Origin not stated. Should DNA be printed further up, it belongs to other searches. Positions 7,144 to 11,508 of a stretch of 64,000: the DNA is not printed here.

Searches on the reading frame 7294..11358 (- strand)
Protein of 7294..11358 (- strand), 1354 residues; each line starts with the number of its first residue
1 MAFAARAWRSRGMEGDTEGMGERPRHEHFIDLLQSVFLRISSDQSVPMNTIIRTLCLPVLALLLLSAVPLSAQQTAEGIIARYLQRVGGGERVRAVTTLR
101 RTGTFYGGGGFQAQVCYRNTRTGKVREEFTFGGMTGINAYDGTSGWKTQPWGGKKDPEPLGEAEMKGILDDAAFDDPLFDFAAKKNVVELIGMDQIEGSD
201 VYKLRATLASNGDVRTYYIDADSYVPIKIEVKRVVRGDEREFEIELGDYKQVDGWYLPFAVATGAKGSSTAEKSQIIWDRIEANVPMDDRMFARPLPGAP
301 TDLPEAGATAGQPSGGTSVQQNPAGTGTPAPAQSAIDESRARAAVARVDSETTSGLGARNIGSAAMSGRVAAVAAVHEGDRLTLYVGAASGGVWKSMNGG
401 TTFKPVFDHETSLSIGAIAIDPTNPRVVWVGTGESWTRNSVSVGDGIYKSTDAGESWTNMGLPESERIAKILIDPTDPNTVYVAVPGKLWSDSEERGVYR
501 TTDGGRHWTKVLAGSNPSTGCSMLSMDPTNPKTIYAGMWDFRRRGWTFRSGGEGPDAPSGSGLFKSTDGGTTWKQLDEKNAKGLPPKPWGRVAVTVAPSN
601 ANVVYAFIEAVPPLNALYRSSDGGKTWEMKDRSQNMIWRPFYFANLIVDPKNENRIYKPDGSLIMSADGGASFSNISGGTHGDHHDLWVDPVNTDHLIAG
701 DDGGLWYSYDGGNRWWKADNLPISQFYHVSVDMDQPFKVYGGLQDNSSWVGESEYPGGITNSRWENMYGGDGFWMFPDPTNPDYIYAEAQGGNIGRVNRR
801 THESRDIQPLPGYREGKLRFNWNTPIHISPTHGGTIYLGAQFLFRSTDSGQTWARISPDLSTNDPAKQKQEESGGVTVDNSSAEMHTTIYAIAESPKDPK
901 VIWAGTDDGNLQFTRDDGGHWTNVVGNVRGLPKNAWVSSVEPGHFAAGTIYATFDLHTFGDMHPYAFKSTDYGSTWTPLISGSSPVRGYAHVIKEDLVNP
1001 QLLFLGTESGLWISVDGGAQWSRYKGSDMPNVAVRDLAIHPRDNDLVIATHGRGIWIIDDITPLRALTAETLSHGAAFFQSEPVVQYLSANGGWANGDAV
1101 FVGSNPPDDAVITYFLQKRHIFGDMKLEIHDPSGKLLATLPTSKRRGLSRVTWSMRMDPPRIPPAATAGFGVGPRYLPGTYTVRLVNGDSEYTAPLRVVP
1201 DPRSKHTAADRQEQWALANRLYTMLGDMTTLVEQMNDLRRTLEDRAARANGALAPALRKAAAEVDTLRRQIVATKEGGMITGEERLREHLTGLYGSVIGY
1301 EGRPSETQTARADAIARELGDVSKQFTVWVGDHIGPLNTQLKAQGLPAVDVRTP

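Call 8: search_protein_families(library=pfam, proteins=[window:7294-11358:-], max_evalue=0.01)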
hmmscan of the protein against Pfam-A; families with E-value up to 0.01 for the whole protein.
window:7294-11358:- (1354 aa): 5 families
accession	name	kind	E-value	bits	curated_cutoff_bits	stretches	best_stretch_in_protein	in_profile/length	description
PF15902.12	Sortilin-Vps10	-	5.9e-34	118.1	33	4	447-579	3-115/446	Sortilin, neurotensin receptor 3,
PF17131.11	LolA_like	-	3.6e-06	27.2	30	1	181-293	66-178/184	Outer membrane lipoprotein-sorting protein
PF24316.1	Tli3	-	0.00017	22.4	27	0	841-872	84-115/129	T6SS Tli3 immunity protein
PF15899.11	BNR_6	-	0.00023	21.3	27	0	617-628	1-12/14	BNR-Asp box repeat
PF02012.26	BNR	-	0.0046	17.2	27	0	618-628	1-11/12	BNR/Asp-box repeat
